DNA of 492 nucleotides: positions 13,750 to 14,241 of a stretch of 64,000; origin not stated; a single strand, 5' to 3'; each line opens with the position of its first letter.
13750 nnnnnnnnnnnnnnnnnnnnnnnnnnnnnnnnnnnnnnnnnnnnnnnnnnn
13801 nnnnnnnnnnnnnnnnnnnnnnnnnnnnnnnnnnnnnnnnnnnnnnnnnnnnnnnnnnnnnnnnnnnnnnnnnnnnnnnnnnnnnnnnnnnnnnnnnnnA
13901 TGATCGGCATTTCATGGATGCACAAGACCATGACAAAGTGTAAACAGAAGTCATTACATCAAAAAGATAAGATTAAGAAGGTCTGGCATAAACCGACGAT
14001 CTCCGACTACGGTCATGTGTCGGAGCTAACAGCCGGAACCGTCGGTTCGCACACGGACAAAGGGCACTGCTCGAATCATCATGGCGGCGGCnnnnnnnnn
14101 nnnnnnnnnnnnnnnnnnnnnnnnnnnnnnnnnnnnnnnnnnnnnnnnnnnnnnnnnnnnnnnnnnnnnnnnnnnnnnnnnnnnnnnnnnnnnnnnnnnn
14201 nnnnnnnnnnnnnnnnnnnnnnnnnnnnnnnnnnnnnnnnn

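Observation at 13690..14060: AT-rich islet (about 35% GC) immediately downstream of tRNA-Arg in a roughly 68% GC genome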

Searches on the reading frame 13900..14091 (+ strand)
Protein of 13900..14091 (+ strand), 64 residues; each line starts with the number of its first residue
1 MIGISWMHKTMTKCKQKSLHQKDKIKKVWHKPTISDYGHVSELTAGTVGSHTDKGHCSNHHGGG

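Call 9: search_protein_families(library=ncbifam, proteins=[window:13930-14091:+], max_evalue=1)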
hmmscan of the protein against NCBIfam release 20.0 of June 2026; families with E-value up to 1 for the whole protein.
seq(54 aa): 2 families
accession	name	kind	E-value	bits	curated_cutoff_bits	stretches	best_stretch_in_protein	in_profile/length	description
NF033521.1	lasso_leader_L3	domain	0.0023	17.9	19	1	21-37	3-19/20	lasso RiPP family leader peptide-containing protein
NF033534.1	rhodolasso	subfamily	0.011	15.5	30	1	14-39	1-26/49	lasso peptide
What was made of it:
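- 13930..14094 (+): Lasso-peptide precursor-like ORF (54 aa). In-frame alternative starts at 13900 (the 64-aa form in public databases) and 13918. None has a clear Shine-Dalgarno sequence. NCBIfam lasso_leader_L3, 17.9 bits against a cut-off of 19 (call 9).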

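Call 10: search_protein_families(library=pfam, proteins=[window:13930-14091:+], max_evalue=1)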
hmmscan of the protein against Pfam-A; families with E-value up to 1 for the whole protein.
seq(54 aa): 0 families

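Call 12: find_homologous_proteins(query=window:13900-14091:+, max_evalue=10)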
Query seq(64 aa) (64 aa): 1 proteins with E <= 10 among 1 candidates.
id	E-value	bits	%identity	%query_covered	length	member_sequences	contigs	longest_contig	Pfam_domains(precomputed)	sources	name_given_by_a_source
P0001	5.6e-37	142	100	100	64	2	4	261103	-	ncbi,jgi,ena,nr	ncbi:MAG TPA: hypothetical protein VKT27_13510 [Candidatus Binataceae bacterium]|nr:hypothetical pro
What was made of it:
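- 13930..14094 (+): Exact 64-aa protein on record as a hypothetical protein of a Candidatus Binataceae MAG (call 12).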

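Call 13: find_encoding_contigs(protein=P0001, flank=10000, max_places=10)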
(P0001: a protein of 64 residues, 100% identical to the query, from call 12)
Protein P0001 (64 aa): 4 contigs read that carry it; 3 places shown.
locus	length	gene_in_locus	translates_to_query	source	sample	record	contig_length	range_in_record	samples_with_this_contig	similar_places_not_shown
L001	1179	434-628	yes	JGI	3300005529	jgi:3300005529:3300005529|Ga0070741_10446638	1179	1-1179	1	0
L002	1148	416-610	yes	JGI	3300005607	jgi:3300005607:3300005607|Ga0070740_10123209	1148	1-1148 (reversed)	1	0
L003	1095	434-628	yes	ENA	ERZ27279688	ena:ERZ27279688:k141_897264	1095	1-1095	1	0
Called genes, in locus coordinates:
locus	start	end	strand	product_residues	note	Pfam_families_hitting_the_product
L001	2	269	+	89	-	?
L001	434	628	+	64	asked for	-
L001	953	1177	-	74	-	?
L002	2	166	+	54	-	?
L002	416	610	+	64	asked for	-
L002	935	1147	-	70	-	?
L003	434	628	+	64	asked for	-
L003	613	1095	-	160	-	?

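Call 31: find_related_loci(query=window:13930-14091:+, collection=metagenome_contigs, flank=10000)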
Query seq(54 aa) (54 aa) in metagenome_contigs; peptide patterns used: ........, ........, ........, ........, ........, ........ (x = any residue, [..] = any of these).
144 stretches matched a pattern; 4 encode a relative of the query (tblastn E <= 1e-3); 4 distinct loci.
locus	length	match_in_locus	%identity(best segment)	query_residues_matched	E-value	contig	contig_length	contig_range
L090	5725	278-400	78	14-54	2e-19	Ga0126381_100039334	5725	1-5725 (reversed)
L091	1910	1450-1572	78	14-54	2e-19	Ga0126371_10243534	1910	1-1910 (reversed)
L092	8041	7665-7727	57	6-26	1e-5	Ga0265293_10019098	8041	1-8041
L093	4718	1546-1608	57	6-26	1e-5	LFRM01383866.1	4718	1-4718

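Call 40: search_protein_representatives(protein=window:13900-14091:+)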
Query: 64 residues. Proteins with E-value up to 0.001 (for the whole library): 11; up to 1e-10: 3; up to 1e-30: 0. The best 11 are listed.
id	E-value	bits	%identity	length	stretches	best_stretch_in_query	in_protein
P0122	2.2e-13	65.7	57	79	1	12-64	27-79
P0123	2.2e-11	59.4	65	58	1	22-64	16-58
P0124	7.7e-11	57.7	62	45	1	23-64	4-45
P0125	5.1e-10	55.1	54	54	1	15-64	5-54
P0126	1.7e-08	50.2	59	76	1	24-64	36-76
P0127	5.5e-07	45.5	53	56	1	16-62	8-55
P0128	3.3e-06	43.0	50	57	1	21-64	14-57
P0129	5.9e-06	42.2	55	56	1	25-64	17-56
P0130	1.2e-05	41.3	46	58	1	15-64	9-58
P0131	1.3e-04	38.0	50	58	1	12-47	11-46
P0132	7.6e-04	35.6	41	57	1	11-59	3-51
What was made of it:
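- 11 representatives at E<1e-3 among 1.84 billion proteins (call 40).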

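Call 42: find_encoding_contigs(protein=P0125, flank=10000, max_places=4)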
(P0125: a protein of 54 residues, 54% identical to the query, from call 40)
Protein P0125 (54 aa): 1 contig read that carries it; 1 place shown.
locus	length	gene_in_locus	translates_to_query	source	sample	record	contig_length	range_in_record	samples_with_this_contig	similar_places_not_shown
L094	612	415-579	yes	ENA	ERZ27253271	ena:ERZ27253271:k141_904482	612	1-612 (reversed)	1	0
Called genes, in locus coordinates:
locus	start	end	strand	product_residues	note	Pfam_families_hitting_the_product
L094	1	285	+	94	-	?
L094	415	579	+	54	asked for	-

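Call 43: find_encoding_contigs(protein=P0122, flank=10000, max_places=4)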
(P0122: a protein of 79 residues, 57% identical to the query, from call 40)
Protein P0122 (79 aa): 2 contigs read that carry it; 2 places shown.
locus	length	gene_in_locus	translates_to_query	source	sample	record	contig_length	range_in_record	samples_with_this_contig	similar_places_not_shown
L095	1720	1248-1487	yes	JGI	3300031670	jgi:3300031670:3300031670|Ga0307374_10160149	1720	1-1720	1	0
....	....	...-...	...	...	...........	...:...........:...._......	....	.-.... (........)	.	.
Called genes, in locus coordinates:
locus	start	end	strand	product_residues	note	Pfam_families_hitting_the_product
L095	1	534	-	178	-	?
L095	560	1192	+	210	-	-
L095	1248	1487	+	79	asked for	-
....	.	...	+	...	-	-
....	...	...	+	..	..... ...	-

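Call 45: find_homologous_proteins(query=A2, max_evalue=1)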
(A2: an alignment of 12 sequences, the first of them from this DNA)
Query A2 (12 sequences) (54 aa, profile of the alignment): 149 proteins with E <= 1 among 4501 candidates; the best 120 are listed.
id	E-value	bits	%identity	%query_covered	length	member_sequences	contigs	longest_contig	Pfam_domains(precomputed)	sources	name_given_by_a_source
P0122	2.1e-23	100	65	85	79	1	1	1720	-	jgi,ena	-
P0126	4.7e-23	99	62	72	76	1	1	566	-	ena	-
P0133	6.7e-23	98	64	72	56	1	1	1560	-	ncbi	-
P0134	9.7e-23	98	61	81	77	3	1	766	-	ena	-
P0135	1.1e-22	97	63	85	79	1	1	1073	-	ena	-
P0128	1.4e-22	97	55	74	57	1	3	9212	-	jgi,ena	-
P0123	1.7e-22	97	61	85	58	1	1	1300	-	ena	-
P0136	2.2e-22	97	60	98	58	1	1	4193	-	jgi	jgi:hypothetical protein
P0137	3.7e-22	96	71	83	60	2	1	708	-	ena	-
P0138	5.9e-22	95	56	72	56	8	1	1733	-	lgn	-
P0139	9.2e-22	94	59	81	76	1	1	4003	-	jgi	jgi:hypothetical protein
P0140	1.1e-21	94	57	81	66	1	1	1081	-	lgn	-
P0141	1.2e-21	94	56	72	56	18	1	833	-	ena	-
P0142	1.4e-21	94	76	76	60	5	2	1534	-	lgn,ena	-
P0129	1.5e-21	94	56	72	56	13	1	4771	-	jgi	jgi:hypothetical protein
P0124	1.5e-21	94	63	76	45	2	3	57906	-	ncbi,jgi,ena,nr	ncbi:MAG TPA: hypothetical protein VNE82_09585 [Candidatus Binataceae bacterium]|nr:hypothetical pro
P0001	1.8e-21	94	100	100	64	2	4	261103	-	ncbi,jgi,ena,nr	ncbi:MAG TPA: hypothetical protein VKT27_13510 [Candidatus Binataceae bacterium]|nr:hypothetical pro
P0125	2.6e-21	93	52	100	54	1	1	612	-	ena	-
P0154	4.5e-21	92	68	76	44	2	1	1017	-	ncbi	-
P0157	6.2e-21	92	56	72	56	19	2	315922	-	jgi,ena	jgi:hypothetical protein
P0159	7.0e-21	92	62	72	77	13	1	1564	-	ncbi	-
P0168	3.6e-20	89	59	72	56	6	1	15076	-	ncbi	-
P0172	4.3e-20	89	56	72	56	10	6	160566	-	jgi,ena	jgi:hypothetical protein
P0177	6.1e-20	89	59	72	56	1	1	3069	-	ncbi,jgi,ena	-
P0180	9.3e-20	88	54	72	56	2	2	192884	-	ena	-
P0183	1.5e-19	87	56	72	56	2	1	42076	-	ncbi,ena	-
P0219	4.4e-17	80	69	72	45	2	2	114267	-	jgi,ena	jgi:hypothetical protein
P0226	1.2e-15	75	41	91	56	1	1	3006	-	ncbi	ncbi:MAG: lasso RiPP family leader peptide-containing protein [Candidatus Binataceae bacterium]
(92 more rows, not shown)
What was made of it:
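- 149 clusters by profile search (call 45).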

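Call 46: find_encoding_contigs(protein=P0157, flank=10000, max_places=2)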
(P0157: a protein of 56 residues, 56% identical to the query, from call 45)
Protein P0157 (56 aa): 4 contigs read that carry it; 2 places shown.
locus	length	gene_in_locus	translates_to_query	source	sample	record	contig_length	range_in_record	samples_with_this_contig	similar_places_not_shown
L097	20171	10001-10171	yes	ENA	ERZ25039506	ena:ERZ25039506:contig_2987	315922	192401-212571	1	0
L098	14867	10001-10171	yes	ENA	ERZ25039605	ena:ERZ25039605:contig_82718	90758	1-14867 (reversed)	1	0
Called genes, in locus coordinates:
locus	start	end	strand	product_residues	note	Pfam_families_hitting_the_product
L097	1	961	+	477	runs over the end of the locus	PF02881:SRP54_N, PF06414:Zeta_toxin (weak), PF00448:SRP54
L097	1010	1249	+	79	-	-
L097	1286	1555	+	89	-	PF05164:ZapA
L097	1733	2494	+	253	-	PF01812:5-FTHF_cyc-lig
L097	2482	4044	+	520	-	PF12072:RNase_Y_N, PF00013:KH_1, PF22891:KH_PNO1_2nd (faint), PF08668:HDOD (faint), PF01966:HD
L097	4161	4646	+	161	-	-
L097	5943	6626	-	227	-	-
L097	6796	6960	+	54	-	-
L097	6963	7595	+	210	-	-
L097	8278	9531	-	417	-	-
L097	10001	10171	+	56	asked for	-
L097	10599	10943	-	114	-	PF12728:HTH_17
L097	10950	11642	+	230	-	-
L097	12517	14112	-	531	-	PF01590:GAF, PF13185:GAF_2, PF13492:GAF_3, PF00158:Sigma54_activat, PF14532:Sigma54_activ_2, PF07728:AAA_5 (weak), PF25601:AAA_lid_14, PF02954:HTH_8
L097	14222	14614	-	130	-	-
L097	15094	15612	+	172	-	PF00080:Sod_Cu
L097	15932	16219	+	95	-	-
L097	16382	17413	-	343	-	PF13384:HTH_23, PF13518:HTH_28, PF13551:HTH_29, PF13565:HTH_32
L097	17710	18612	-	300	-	PF02739:5_3_exonuc_N, PF01367:5_3_exonuc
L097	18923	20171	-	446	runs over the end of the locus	PF03237:Terminase_6N, PF17289:Terminase_6C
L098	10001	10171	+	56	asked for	-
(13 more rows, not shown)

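Call 47: find_encoding_contigs(protein=P0219, flank=10000, max_places=2)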
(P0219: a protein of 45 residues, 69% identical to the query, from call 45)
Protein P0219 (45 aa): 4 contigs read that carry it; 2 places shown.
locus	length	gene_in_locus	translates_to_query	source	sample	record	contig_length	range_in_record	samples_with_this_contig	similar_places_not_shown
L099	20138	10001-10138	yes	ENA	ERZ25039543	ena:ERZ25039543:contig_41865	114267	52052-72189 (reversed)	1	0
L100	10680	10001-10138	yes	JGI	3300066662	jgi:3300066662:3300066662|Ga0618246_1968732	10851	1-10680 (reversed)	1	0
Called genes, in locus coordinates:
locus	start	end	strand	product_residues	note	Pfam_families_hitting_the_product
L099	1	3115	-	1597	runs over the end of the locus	PF10091:Glycoamylase (weak)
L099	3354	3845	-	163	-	PF01258:zf-dskA_traR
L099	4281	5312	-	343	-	PF02931:Neur_chan_LBD, PF02932:Neur_chan_memb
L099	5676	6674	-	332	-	PF13387:Lnb_N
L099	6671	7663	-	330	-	PF12697:Abhydrolase_6 (faint)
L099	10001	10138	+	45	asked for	-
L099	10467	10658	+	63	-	PF04964:Flp_Fap (weak)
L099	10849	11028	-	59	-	PF12728:HTH_17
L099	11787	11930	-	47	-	-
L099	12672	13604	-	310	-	PF00106:adh_short, PF08659:KR, PF13561:adh_short_C2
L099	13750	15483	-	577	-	PF00873:ACR_tran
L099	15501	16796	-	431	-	PF00873:ACR_tran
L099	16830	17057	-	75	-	PF25967:RND-MFP_C, PF25989:YknX_C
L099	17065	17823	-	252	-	-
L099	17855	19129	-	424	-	PF02321:OEP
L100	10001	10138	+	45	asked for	-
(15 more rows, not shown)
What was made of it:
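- Closest known: tRNA-linked genomic islands or islets. Same: Some family members lie beside HTH_17 and phage-like genes (calls 46, 47).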

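Call 48: find_encoding_contigs(protein=P0180, flank=10000, max_places=2)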
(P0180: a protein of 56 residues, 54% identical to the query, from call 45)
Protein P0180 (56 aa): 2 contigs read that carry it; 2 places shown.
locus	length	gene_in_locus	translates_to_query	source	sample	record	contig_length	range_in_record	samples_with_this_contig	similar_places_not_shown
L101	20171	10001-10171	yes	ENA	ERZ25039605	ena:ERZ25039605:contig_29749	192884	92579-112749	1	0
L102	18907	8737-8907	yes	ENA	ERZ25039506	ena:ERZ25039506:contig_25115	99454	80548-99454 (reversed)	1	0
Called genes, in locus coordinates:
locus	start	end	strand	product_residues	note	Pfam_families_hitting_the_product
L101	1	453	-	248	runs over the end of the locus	-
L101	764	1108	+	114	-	-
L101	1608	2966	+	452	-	-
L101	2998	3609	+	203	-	-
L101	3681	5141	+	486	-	-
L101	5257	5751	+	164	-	PF01471:PG_binding_1, PF09374:PG_binding_3 (faint), PF01471:PG_binding_1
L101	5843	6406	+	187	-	-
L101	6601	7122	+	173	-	-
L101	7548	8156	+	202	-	-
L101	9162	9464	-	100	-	-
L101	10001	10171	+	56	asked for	-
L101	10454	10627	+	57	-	-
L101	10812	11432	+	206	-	PF05494:MlaC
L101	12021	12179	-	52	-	-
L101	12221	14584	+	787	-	PF01315:Ald_Xan_dh_C, PF02738:MoCoBD_1, PF20256:MoCoBD_2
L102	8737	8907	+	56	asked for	-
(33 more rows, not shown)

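Call 52: find_encoding_contigs(protein=P0124, flank=10000, max_places=3)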
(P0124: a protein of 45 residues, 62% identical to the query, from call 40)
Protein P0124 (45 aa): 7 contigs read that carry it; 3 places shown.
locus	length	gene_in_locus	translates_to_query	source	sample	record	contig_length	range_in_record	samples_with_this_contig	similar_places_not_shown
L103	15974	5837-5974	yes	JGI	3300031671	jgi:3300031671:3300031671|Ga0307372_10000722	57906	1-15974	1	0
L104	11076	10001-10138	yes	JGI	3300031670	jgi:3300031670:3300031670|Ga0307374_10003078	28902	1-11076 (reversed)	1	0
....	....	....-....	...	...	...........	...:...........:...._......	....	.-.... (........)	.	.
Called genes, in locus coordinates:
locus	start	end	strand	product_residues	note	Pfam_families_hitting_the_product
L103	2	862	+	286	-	?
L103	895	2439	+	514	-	PF04389:Peptidase_M28 (weak), PF01546:Peptidase_M20, PF07687:M20_dimer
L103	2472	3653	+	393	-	PF08495:FIST, PF10442:FIST_C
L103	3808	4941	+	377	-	PF02771:Acyl-CoA_dh_N, PF02770:Acyl-CoA_dh_M, PF00441:Acyl-CoA_dh_1, PF08028:Acyl-CoA_dh_2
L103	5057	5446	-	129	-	PF12680:SnoaL_2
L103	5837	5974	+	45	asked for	-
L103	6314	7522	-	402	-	PF01266:DAO (faint), PF01494:FAD_binding_3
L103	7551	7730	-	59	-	-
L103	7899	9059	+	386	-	PF02803:Thiolase_C (faint), PF22691:Thiolase_C_1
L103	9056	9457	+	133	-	PF12172:zf-ChsH2, PF01796:OB_ChsH2_C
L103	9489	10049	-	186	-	-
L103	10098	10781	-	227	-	PF07758:DUF1614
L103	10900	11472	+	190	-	-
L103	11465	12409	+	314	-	PF08501:Shikimate_dh_N, PF01488:Shikimate_DH (weak), PF18317:SDH_C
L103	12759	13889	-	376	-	PF00226:DnaJ, PF01556:DnaJ_C, PF00684:DnaJ_CXXCXGXG, PF15777:Anti-TRAP (faint), PF27439:DnaJ_C_2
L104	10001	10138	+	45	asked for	-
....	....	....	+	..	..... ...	-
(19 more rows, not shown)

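Call 53: find_encoding_contigs(protein=P0172, flank=10000, max_places=3)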
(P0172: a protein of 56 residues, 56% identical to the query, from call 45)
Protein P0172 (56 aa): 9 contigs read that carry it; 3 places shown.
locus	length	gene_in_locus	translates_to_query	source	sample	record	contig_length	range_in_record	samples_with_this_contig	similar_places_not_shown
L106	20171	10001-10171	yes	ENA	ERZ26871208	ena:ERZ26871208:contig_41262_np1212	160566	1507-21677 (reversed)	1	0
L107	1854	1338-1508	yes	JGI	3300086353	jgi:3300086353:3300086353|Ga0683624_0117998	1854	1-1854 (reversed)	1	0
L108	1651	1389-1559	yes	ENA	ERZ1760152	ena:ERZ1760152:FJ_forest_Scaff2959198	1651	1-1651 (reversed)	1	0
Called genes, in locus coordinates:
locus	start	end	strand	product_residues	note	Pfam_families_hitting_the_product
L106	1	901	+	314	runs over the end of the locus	PF00296:Bac_luciferase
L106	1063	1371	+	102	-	PF05402:PqqD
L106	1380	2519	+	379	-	PF06325:PrmA, PF13649:Methyltransf_25 (weak), PF22528:PRMT_C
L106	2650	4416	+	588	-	-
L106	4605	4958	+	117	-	PF19029:DUF883_C (weak)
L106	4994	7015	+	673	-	PF05359:DUF748, PF03631:Virul_fac_BrkB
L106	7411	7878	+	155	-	PF13471:Transglut_core3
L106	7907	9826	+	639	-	PF13522:GATase_6, PF13537:GATase_7, PF00733:Asn_synthase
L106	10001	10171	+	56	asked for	-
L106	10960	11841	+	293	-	-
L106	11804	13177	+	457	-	PF14907:NTP_transf_5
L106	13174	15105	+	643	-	PF00664:ABC_membrane, PF00005:ABC_tran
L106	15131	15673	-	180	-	PF20408:Abhydrolase_11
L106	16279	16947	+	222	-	PF04335:VirB8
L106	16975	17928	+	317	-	PF03524:CagX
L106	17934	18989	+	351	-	-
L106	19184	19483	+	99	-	-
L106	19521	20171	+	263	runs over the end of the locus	PF10502:Peptidase_S26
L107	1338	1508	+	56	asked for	-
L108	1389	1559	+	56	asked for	-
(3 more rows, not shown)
